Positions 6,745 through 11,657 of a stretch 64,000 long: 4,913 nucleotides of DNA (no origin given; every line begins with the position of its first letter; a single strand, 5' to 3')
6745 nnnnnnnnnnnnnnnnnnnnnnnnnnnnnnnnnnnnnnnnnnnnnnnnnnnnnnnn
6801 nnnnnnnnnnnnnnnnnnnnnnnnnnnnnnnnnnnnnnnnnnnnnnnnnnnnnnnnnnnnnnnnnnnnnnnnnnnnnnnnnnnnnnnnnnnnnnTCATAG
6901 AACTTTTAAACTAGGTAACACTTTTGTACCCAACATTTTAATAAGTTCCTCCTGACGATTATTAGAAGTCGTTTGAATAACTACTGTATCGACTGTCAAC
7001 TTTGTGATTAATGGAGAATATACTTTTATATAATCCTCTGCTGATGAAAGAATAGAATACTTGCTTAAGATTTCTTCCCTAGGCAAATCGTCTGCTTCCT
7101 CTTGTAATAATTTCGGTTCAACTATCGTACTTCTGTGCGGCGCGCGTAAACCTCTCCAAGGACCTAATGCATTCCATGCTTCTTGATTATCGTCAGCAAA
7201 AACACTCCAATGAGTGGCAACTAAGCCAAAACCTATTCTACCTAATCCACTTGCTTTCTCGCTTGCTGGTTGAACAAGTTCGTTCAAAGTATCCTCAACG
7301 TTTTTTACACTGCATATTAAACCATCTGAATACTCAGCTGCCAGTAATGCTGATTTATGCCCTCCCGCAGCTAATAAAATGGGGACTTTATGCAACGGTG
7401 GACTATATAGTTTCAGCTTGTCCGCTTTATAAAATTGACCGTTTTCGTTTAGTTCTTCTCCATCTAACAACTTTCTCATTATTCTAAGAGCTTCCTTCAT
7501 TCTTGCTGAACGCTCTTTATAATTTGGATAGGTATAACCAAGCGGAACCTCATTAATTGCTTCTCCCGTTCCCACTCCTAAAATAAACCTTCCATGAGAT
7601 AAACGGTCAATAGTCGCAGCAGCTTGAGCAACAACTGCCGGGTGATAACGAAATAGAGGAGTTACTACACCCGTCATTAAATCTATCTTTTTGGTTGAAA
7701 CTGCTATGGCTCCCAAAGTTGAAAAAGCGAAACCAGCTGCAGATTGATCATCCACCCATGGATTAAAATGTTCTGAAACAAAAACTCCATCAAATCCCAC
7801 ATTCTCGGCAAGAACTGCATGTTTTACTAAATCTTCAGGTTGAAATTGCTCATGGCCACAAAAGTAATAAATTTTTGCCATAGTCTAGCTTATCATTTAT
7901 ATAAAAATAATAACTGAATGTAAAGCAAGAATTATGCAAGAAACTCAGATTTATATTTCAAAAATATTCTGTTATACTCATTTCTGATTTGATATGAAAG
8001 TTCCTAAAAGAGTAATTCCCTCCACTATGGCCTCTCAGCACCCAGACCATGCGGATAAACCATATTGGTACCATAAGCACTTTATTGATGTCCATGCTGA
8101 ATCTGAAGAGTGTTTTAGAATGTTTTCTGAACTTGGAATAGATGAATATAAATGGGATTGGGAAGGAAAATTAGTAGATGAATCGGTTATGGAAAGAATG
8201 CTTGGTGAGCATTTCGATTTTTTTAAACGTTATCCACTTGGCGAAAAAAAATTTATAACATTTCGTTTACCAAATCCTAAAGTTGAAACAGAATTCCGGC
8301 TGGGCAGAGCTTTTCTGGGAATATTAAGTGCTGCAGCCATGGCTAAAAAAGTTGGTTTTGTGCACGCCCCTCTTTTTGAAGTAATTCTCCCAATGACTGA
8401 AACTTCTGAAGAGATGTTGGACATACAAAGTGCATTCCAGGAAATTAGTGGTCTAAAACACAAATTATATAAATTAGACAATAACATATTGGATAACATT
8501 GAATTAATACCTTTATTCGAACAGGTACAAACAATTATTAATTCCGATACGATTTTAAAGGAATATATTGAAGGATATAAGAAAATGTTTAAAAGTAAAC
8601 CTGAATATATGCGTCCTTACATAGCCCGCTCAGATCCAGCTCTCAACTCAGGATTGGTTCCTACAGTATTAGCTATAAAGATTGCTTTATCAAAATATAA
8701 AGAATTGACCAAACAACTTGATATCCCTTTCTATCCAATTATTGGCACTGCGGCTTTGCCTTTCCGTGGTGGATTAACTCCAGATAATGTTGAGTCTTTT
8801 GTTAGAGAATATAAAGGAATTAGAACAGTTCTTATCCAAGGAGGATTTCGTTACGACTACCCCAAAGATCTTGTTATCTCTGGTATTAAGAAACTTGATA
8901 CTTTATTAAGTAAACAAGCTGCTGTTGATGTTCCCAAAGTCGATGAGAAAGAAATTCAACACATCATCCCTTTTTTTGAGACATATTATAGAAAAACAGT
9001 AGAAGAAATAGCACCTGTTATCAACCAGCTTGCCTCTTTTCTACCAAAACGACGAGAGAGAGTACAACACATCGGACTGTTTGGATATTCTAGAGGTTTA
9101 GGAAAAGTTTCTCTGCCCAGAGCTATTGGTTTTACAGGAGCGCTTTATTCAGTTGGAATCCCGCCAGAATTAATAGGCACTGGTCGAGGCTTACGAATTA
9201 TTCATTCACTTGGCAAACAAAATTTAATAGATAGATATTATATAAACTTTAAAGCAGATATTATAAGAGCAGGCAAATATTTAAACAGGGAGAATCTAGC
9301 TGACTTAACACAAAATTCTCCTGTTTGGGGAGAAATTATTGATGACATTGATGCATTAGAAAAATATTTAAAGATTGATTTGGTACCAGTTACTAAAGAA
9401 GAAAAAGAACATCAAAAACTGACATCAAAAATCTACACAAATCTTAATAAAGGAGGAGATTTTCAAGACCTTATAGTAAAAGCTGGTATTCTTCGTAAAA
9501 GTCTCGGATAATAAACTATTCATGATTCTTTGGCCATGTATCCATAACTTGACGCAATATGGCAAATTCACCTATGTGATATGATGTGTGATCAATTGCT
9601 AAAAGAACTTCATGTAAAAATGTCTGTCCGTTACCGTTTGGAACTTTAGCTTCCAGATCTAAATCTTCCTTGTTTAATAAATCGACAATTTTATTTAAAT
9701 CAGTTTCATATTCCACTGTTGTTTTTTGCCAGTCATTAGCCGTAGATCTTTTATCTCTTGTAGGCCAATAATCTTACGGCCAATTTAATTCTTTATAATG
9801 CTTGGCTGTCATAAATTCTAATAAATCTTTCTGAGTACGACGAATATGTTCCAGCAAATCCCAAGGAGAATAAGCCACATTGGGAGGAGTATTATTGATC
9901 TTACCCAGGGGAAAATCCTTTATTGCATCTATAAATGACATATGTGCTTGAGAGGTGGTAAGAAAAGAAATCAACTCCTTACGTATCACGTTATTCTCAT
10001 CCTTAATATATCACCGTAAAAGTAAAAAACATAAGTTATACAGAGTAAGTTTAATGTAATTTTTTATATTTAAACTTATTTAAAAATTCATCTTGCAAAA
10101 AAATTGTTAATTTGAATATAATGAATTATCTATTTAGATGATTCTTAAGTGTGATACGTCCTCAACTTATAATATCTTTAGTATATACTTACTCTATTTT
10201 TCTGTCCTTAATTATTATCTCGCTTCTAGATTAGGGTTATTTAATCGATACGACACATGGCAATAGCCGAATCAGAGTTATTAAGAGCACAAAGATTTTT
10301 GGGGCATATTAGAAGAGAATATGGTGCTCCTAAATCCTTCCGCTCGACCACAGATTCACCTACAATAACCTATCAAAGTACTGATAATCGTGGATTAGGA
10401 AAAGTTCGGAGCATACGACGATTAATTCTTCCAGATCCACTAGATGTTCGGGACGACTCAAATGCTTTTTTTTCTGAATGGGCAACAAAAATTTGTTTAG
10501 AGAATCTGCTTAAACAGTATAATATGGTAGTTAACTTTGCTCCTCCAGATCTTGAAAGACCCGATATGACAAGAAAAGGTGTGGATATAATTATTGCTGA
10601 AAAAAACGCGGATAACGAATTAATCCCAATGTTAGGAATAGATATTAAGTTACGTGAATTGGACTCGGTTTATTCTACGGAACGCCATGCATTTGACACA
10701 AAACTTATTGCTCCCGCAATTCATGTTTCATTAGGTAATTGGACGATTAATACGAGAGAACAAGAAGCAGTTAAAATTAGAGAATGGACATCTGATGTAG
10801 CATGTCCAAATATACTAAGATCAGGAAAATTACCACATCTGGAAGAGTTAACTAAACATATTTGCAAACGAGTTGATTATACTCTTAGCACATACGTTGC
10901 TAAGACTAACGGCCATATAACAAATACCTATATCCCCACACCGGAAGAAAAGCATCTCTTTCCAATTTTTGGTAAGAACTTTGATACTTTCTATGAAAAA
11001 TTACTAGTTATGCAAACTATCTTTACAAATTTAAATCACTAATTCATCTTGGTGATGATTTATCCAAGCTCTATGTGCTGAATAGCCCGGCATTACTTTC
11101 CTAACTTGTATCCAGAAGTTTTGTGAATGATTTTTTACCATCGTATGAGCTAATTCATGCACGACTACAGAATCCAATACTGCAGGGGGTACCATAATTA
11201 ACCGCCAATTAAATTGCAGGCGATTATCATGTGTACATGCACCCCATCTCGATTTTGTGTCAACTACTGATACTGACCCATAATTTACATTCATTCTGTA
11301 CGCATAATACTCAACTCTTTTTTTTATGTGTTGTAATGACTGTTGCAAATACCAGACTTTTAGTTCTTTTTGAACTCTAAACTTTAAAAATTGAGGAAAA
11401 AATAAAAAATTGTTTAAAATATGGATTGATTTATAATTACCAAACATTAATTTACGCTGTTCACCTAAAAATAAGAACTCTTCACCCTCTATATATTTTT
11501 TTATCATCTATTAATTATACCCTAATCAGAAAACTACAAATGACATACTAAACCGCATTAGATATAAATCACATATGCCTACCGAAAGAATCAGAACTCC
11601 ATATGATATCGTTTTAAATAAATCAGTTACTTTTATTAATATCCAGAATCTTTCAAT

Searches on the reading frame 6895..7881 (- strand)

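Call 26: search_protein_families(library=pfam, proteins=[window:6895-7881:-], max_evalue=0.01)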
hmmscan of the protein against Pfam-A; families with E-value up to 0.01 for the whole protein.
window:6895-7881:- (328 aa): 1 family
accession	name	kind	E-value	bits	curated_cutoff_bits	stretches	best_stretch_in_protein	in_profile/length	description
PF00296.26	Bac_luciferase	-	1.2e-48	166.5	27.9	1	11-243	18-245/314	Luciferase-like monooxygenase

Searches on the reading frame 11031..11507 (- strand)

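Call 26: search_protein_families(library=pfam, proteins=[window:11031-11507:-], max_evalue=0.01)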
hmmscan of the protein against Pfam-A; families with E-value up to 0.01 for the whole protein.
window:11031-11507:- (158 aa): 1 family
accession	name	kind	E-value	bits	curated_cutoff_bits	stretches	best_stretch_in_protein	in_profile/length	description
PF01863.23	YgjP-like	-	5.3e-39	134.8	26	1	3-152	53-207/207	YgjP-like, metallopeptidase domain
